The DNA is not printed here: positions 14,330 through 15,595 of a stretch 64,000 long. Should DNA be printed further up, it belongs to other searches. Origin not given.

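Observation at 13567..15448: ATP-grasp amidoligase plus opine-dehydrogenase pair inside the capsule locus: possible amino-acid/opine-decorated uronic acid polysaccharide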

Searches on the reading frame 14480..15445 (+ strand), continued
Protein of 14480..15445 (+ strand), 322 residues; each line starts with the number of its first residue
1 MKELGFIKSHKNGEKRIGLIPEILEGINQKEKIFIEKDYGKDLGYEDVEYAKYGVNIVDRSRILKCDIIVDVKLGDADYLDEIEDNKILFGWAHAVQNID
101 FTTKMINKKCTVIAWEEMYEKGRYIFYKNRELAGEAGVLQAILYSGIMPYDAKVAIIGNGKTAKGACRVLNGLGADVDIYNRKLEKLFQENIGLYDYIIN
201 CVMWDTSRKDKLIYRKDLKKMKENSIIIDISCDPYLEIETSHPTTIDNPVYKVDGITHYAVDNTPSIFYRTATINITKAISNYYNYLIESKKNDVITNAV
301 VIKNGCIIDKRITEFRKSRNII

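Call 46: search_protein_families(library=pfam, proteins=[L012:5517-7529:-, L012:7731-9977:+, L012:10999-11952:+, L012:11959-12390:+, L012:13251-15287:+, L063:3987-6260:+, L063:6686-7441:+, L063:7629-8246:+, L063:9199-9651:-, L063:11186-15313:+], max_evalue=0.001)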
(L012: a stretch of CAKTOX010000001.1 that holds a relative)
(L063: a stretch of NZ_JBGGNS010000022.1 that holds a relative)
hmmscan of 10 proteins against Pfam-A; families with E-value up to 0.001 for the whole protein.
L012:5517-7529:- (670 aa): 1 family
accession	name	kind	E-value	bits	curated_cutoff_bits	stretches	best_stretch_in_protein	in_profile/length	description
PF14397.11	ATPgrasp_ST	-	4.7e-28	98.6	31.4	1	383-643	9-259/278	Sugar-transfer associated ATP-grasp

L012:7731-9977:+ (749 aa): 2 families
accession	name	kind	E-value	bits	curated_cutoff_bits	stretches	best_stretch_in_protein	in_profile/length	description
PF14397.11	ATPgrasp_ST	-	5.6e-32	111.5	31.4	1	516-720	52-259/278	Sugar-transfer associated ATP-grasp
PF14398.11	ATPgrasp_YheCD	-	1.7e-05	24.6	26.8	0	515-585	37-106/255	YheC/D like ATP-grasp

L012:10999-11952:+ (318 aa): 3 families
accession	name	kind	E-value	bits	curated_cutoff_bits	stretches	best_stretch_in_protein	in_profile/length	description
PF04055.27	Radical_SAM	-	1.3e-34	120.2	29.5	1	14-175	1-165/166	Radical SAM superfamily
PF06463.18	Mob_synth_C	-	3.4e-29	101.8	37.4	1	181-298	1-126/128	Molybdenum Cofactor Synthesis C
PF13353.11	Fer4_12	-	4.3e-05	24.3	22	1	17-127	12-121/137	4Fe-4S single cluster domain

L012:11959-12390:+ (144 aa): 1 family
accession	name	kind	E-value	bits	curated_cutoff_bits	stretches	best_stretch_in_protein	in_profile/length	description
PF03473.23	MOSC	-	2e-15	57.3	22.7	1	35-141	3-120/120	MOSC domain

L012:13251-15287:+ (679 aa): 0 families

L063:3987-6260:+ (758 aa): 3 families
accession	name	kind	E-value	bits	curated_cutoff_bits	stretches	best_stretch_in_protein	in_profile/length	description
PF00082.27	Peptidase_S8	-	1.2e-61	209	21.8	1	137-374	3-288/288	Subtilase family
PF04122.17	CW_binding_2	-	2.1e-61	204.9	24.9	3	578-660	1-72/73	Cell wall binding domain 2 (CWB2)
PF17936.7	Big_6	-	2.6e-08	34.4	27.6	1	389-469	4-82/83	Bacterial Ig domain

L063:6686-7441:+ (252 aa): 1 family
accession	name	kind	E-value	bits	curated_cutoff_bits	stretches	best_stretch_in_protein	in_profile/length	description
PF01182.26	Glucosamine_iso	-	4.8e-19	69.6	27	1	12-225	6-218/225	Glucosamine-6-phosphate isomerases/6-phosphogluconolactonase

L063:7629-8246:+ (206 aa): 2 families
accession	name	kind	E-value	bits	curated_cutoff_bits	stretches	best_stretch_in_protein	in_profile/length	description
PF18955.5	DUF5698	-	1.8e-18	67.1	27.5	1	48-104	1-57/58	Domain of unknown function (DUF5698)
PF10035.14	DUF2179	-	2e-10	40.8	22.8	1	138-190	1-55/55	Uncharacterized protein conserved in bacteria (DUF2179)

L063:9199-9651:- (150 aa): 0 families

L063:11186-15313:+ (1376 aa): 19 families
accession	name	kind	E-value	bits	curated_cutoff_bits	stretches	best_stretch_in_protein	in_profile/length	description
PF14559.12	TPR_19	-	7.9e-38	129.1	25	4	901-942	3-44/68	Tetratricopeptide repeat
PF13428.12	TPR_14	-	9.3e-16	57.2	23.5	0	656-696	4-44/44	Tetratricopeptide repeat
PF13529.12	Peptidase_C39_2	-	2.2e-13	51.4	24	1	306-410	7-143/143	Peptidase_C39 like family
PF12895.13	ANAPC3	-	1.2e-11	45.2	27.2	0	504-576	9-81/82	Anaphase-promoting complex, cyclosome, subunit 3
PF13414.12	TPR_11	-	3.5e-11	43.1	26.8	1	667-699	8-40/42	TPR repeat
PF00515.34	TPR_1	-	1.8e-10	40.6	27.8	1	724-754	4-34/34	Tetratricopeptide repeat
PF07719.23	TPR_2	-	3.1e-10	39.8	27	1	723-754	3-34/34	Tetratricopeptide repeat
PF24575.1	TPR_Slam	-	6.5e-10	39.8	35.2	0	614-708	10-102/104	Surface lipoprotein assembly modifier, N-terminal TPR repeats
PF13176.12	TPR_7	-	1.6e-09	37.6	27.9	0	689-718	1-32/36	Tetratricopeptide repeat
PF13181.12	TPR_8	-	3.6e-09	36.5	25.7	0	727-754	7-34/34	Tetratricopeptide repeat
PF23914.1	TPR_CcmH_CycH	-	5e-08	33.4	42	2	726-784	55-116/158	Cytochrome c-type biogenesis protein H TPR domain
PF13431.12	TPR_17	-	6.6e-08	32.7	24.4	0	647-674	7-34/34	Tetratricopeptide repeat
PF13432.12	TPR_16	-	9e-07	29.7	32.7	1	691-754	1-64/65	Tetratricopeptide repeat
PF03412.21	Peptidase_C39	-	3e-06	27.5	22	1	310-426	11-121/133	Peptidase C39 family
PF25063.1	ARM_TT21_C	-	7.4e-06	26.4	35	1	627-753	29-161/209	Tetratricopeptide repeat protein 21 C-terminal ARM domain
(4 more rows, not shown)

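Call 47: search_dna_similar(query=window:14480-15445:+, collection=plasmids, mode=protein, max_rows=40, max_evalue=0.000001, rows=spread)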
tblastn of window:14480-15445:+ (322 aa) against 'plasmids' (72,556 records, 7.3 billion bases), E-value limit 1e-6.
Records with a match: 194; places in all: 226; records where one place covers at least 80% of the query: 187.
Best place of each record, by identity: <60% 194.
By first word of the organism name: Bacillus 66; Ligilactobacillus 24; Bradyrhizobium 10; Enterococcus 7; Paenarthrobacter 6; Rhodococcus 6; Mesorhizobium 5; Azospirillum 5; Paraburkholderia 5; Sinorhizobium 4; and 36 more.
By predicted mobility (MOB-suite, as given by PLSDB): non-mobilizable 122; conjugative 43; mobilizable 29.
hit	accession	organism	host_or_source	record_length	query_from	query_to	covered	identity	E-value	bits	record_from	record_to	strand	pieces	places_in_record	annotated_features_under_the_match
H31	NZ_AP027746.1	Escherichia coli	Homo sapiens,whole organism,feces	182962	6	317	97%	29.6%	5e-42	162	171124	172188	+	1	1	N(5)-(carboxyethyl)ornithine synthase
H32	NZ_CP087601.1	Lactococcus lactis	Cell culture,Raw cow milk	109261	3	281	87%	30.8%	3e-35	142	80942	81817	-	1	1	N(5)-(carboxyethyl)ornithine synthase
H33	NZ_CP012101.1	Bacillus thuringiensis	whole organism,soil sample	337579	4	295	91%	28.9%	8e-27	117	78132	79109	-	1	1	none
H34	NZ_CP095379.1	Bacillus cereus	cell cuture,Pond silt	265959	3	316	98%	26.8%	6e-26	115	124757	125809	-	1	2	ald: alanine dehydrogenase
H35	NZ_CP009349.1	Bacillus thuringiensis HD1002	Sewage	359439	4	295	91%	28.6%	3e-27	119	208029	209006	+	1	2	ald: alanine dehydrogenase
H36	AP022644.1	Bacillus wiedmannii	-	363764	3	316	98%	26.5%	2e-25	114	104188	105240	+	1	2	alanine dehydrogenase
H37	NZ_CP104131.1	Sinorhizobium sp. K101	Phaseolus vulgaris,cell ...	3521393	4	283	87%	29.7%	1e-30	129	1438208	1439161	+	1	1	none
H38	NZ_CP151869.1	Bacillus thuringiensis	tobacco,mixed culture,leaves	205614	11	313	94%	27.1%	1e-26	117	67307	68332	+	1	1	ald: alanine dehydrogenase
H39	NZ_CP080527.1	Mesorhizobium sp. AR07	Oxytropis sp.,Cell culture,root nodule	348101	4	314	97%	26.1%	3e-23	107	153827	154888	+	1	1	ald: alanine dehydrogenase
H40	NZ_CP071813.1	Bacillus mycoides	cell culture,soil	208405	3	316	98%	25.6%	7e-22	103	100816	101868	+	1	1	ald: alanine dehydrogenase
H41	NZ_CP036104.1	Bacillus mycoides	cell culture,soil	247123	3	316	98%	25.4%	6e-22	103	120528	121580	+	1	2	ald: alanine dehydrogenase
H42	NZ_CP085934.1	Segatella copri DSM 18205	-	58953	3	314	97%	25.3%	5e-21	100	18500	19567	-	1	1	ald: alanine dehydrogenase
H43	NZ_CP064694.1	Bradyrhizobium sp. 187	Acmispon strigosus,cell culture,root ...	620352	3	279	86%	27.9%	1e-27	120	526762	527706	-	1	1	ald: alanine dehydrogenase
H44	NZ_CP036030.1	Bacillus mycoides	cell culture,soil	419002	4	283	87%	27.6%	7e-21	100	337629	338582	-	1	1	ald: alanine dehydrogenase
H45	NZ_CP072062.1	Bacillus mycoides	cell culture,soil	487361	4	283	87%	27.6%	1e-20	100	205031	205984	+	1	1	ald: alanine dehydrogenase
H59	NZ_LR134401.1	Listeria monocytogenes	Homo sapiens,Vein blood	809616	4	279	86%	25.6%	4e-22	104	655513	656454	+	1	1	ald: alanine dehydrogenase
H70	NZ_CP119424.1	Photobacterium sp. DA100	-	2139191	152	283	41%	28.3%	3e-9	66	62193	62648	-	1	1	none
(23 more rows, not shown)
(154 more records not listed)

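Call 48: get_annotated_region(hit=H3, flank=400)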
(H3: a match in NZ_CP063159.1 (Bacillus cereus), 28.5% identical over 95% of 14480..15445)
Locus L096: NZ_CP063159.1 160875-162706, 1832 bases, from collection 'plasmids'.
description: Bacillus cereus strain CF4-51 plasmid p1, complete sequence
organism: Bacillus cereus (NCBI taxid 1396)
taxonomy: Bacteria; Bacillota; Bacilli; Bacillales; Bacillaceae; Bacillus; Bacillus cereus
host: -; source: -; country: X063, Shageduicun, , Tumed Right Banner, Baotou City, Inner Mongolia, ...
typing (MOB-suite, as given by PLSDB): conjugative; replicon rep_cluster_1912; relaxase MOBP; mating-pair formation MPF_T
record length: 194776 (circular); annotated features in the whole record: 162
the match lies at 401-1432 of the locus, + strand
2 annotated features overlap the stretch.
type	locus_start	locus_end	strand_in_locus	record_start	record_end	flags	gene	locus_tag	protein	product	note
CDS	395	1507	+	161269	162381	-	ald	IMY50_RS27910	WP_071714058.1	alanine dehydrogenase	GO:0006522 - alanine metabolic process [Evidence IEA]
CDS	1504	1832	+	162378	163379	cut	tdcB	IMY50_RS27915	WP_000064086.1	bifunctional threonine ammonia-lyase/L-serine ammonia-lyase TdcB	GO:0006567 - threonine catabolic process [Evidence IEA]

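Call 49: get_annotated_region(hit=H42, flank=400)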
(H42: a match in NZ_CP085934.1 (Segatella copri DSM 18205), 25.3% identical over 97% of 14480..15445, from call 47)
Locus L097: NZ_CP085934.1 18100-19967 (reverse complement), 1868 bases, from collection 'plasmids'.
description: Segatella copri DSM 18205 strain FDAARGOS_1573 plasmid unnamed2, complete sequence
organism: Segatella copri DSM 18205 (NCBI taxid 537011)
taxonomy: Bacteria; Bacteroidota; Bacteroidia; Bacteroidales; Prevotellaceae; Segatella; Segatella copri; Segatella copri DSM 18205
host: -; source: -; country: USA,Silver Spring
typing (MOB-suite, as given by PLSDB): non-mobilizable
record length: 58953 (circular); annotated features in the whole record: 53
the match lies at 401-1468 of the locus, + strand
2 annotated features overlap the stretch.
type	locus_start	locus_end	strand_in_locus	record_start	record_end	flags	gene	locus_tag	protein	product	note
CDS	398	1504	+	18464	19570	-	ald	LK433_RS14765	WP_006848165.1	alanine dehydrogenase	GO:0006522 - alanine metabolic process [Evidence IEA]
CDS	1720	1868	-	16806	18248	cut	-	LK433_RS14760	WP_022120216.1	alanine/glycine:cation symporter family protein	GO:0006865 - amino acid transport [Evidence IEA]; GO:0006814 - sodium ion transport [Evidence IEA]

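Call 50: get_annotated_region(hit=H59, flank=400)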
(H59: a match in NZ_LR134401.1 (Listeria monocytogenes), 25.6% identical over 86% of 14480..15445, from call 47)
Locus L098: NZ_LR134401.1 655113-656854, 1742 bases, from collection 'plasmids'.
description: Listeria monocytogenes strain NCTC7974 plasmid 4, complete sequence
organism: Listeria monocytogenes (NCBI taxid 1639)
taxonomy: Bacteria; Bacillota; Bacilli; Bacillales; Listeriaceae; Listeria; Listeria monocytogenes
host: -; source: Homo sapiens,Vein blood; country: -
typing (MOB-suite, as given by PLSDB): non-mobilizable
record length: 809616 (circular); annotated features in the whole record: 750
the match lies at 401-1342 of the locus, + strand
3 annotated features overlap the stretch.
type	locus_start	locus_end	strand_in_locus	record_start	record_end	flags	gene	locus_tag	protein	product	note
CDS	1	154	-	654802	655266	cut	-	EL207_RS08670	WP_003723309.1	universal stress protein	-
CDS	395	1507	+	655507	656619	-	ald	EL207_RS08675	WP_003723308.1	alanine dehydrogenase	GO:0006522 - alanine metabolic process [Evidence IEA]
CDS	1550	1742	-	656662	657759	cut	-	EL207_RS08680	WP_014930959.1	Xaa-Pro peptidase family protein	GO:0006508 - proteolysis [Evidence IEA]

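Call 51: get_annotated_region(hit=H39, flank=400)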
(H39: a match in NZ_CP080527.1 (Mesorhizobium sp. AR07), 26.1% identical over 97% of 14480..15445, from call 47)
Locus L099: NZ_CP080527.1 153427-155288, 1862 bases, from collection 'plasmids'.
description: Mesorhizobium sp. AR07 plasmid pMspAR07b, complete sequence
organism: Mesorhizobium sp. AR07 (NCBI taxid 2865838)
taxonomy: Bacteria; Pseudomonadota; Alphaproteobacteria; Hyphomicrobiales; Phyllobacteriaceae; Mesorhizobium; Mesorhizobium sp. AR07
host: -; source: Oxytropis sp.,Cell culture,root nodule; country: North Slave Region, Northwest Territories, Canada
typing (MOB-suite, as given by PLSDB): conjugative; replicon rep_cluster_2428; relaxase MOBP,MOBP,MOBP; mating-pair formation MPF_T
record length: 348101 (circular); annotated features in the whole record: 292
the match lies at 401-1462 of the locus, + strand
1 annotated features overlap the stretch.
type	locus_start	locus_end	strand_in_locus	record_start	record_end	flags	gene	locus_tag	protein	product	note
CDS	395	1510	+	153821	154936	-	ald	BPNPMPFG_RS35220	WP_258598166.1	alanine dehydrogenase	GO:0006522 - alanine metabolic process [Evidence IEA]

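Call 52: get_annotated_region(hit=H7, flank=400)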
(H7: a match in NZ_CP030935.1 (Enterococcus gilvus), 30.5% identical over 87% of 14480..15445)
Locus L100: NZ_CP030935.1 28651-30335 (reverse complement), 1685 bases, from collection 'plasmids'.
description: Enterococcus gilvus strain CR1 plasmid pCR1C, complete sequence
organism: Enterococcus gilvus (NCBI taxid 160453)
taxonomy: Bacteria; Bacillota; Bacilli; Lactobacillales; Enterococcaceae; Enterococcus; Enterococcus gilvus
host: -; source: cow,milk,milk; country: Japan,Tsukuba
typing (MOB-suite, as given by PLSDB): non-mobilizable
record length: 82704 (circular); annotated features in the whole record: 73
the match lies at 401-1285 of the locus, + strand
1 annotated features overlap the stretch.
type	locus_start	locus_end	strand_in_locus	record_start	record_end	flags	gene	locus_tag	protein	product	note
CDS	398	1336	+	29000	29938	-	-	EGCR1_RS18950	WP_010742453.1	hypothetical protein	-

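Call 53: get_annotated_region(hit=H70, flank=1200)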
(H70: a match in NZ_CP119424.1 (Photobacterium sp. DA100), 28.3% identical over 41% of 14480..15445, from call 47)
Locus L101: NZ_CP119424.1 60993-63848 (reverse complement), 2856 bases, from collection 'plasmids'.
description: Photobacterium sp. DA100 plasmid pDA100, complete sequence
organism: Photobacterium sp. DA100 (NCBI taxid 3027472)
taxonomy: Bacteria; Pseudomonadota; Gammaproteobacteria; Vibrionales; Vibrionaceae; Photobacterium; Photobacterium sp. DA100
host: -; source: -; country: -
typing (MOB-suite, as given by PLSDB): non-mobilizable
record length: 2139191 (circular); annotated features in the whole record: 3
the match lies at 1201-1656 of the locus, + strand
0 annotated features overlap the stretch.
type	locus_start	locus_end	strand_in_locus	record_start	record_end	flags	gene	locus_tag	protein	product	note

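Call 63: search_protein_families(library=pfam, proteins=[L007:8022-8987:+], max_evalue=1)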
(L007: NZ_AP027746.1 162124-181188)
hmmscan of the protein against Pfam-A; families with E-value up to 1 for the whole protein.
L007:8022-8987:+ (322 aa): 0 families

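Call 64: search_solved_structures(query=L007:8022-8987:+, max_evalue=10, show_alignments=1)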
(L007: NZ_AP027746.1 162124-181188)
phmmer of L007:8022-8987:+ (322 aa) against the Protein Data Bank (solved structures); distinct sequences matched with E-value up to 10: 4.
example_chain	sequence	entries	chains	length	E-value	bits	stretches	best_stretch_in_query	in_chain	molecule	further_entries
2ip4_A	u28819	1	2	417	0.47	12.6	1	88-148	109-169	Phosphoribosylamine--glycine ligase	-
2qk4_A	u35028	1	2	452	0.5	12.5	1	78-148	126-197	Trifunctional purine biosynthetic protein adenosine-3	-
3k5h_A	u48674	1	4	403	0.68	12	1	58-125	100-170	Phosphoribosyl-aminoimidazole carboxylase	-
3k5i_A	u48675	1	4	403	0.68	12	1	58-125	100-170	Phosphoribosyl-aminoimidazole carboxylase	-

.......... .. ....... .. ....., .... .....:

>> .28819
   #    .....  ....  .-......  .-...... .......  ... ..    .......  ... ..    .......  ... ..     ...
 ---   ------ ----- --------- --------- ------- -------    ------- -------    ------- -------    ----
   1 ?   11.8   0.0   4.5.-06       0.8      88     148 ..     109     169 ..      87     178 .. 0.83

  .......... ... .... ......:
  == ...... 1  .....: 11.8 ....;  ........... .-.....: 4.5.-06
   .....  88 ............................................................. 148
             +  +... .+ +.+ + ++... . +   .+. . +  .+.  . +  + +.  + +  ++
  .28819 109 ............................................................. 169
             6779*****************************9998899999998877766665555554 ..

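Call 68: find_homologous_proteins(query=L007:8983-10095:+, max_evalue=1e-10)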
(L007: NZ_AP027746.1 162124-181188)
Query L007:8983-10095:+ (371 aa): 6383 proteins with E <= 1e-10 among 8000 candidates; the best 120 are listed.
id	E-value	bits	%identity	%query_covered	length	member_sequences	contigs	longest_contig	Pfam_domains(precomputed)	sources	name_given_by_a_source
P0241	1.2e-255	865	100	100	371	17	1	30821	PF01262.28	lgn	-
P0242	1.7e-254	862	99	100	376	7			PF01262.28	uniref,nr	uniref:Alanine dehydrogenase n=1 Tax=Aeromonas hydrophila TaxID=644 RepID=A0A346ACD1_AERHY|nr:alanin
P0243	1.1e-237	806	92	100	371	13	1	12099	PF05222.22,PF01262.28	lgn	-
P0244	2.7e-236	802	91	100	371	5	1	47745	PF05222.22,PF01262.28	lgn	-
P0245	1.7e-226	769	88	100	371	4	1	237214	PF05222.22,PF01262.28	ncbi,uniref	ncbi:N(5)-(carboxyethyl)ornithine synthase [Shewanella oncorhynchi]|uniref:N(5)-(carboxyethyl)ornith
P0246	2.8e-226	769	88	100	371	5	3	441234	PF05222.22,PF01262.28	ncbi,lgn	ncbi:N(5)-(carboxyethyl)ornithine synthase [Aeromonas veronii]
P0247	9.8e-223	757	87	100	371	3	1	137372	PF05222.22,PF01262.28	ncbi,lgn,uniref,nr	ncbi:N(5)-(carboxyethyl)ornithine synthase [Shewanella sp. SM95]|uniref:N(5)-(carboxyethyl)ornithine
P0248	1.2e-222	757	86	100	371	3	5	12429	PF01262.28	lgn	-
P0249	1.0e-200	685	78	99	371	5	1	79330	PF01262.28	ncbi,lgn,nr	ncbi:N(5)-(carboxyethyl)ornithine synthase [Vibrio cholerae]|nr:N(5)-(carboxyethyl)ornithine synthas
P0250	4.2e-200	683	77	100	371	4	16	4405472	PF05222.22,PF01262.28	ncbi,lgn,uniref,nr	ncbi:N(5)-(carboxyethyl)ornithine synthase [Providencia rettgeri]|uniref:N(5)-(carboxyethyl)ornithin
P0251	2.9e-188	644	72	100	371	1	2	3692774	PF05222.22,PF01262.28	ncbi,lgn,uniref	ncbi:N(5)-(carboxyethyl)ornithine synthase [Edwardsiella tarda]|uniref:N(5)-(carboxyethyl)ornithine 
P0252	9.3e-185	632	72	99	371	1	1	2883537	PF01262.28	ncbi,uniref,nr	ncbi:alanine dehydrogenase [Salinivibrio costicola]|uniref:Alanine dehydrogenase n=1 Tax=Salinivibri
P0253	3.9e-184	630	75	94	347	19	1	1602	PF01262.28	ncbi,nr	ncbi:TPA: hypothetical protein N6V72_004729, partial [Escherichia coli]|nr:hypothetical protein [Esc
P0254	7.7e-181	619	70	100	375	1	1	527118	PF05222.22,PF01262.28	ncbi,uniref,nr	ncbi:N(5)-(carboxyethyl)ornithine synthase [Pseudoalteromonas sp. BDTF-M6]|uniref:N(5)-(carboxyethyl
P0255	9.1e-172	589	68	99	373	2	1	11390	PF01262.28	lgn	-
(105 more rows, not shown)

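Call 69: find_encoding_contigs(protein=P0250, flank=10000, max_places=2)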
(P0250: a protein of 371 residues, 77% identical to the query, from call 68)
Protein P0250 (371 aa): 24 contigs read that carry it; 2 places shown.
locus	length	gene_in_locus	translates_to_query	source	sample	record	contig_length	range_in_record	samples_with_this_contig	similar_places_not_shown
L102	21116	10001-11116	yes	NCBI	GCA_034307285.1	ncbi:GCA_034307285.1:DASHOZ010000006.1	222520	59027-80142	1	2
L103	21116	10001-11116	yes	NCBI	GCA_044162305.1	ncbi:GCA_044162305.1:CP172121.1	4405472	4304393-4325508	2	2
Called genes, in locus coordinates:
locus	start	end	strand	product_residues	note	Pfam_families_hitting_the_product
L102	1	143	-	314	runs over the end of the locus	PF01148:CTP_transf_1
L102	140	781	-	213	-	PF01553:Acyltransferase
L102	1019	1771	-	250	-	PF01435:Peptidase_M48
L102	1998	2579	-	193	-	PF05962:HutD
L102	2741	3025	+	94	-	PF04221:RelB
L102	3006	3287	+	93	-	PF15738:YafQ_toxin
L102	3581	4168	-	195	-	PF13801:Metal_resist (weak), PF07813:LTXXQ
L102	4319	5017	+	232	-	PF00072:Response_reg, PF00486:Trans_reg_C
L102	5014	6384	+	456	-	PF16527:CpxA_peri, PF00672:HAMP, PF00512:HisKA, PF02518:HATPase_c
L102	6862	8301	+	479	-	PF14052:Caps_assemb_Wzi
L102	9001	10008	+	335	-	PF08443:RimK (faint)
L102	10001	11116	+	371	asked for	PF05222:AlaDh_PNT_N (faint), PF01262:AlaDh_PNT_C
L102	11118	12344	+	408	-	PF01943:Polysacc_synt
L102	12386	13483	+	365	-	PF13477:Glyco_trans_4_2 (weak), PF13439:Glyco_transf_4, PF00534:Glycos_transf_1, PF13692:Glyco_trans_1_4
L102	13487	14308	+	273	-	-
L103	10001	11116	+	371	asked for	PF05222:AlaDh_PNT_N (faint), PF01262:AlaDh_PNT_C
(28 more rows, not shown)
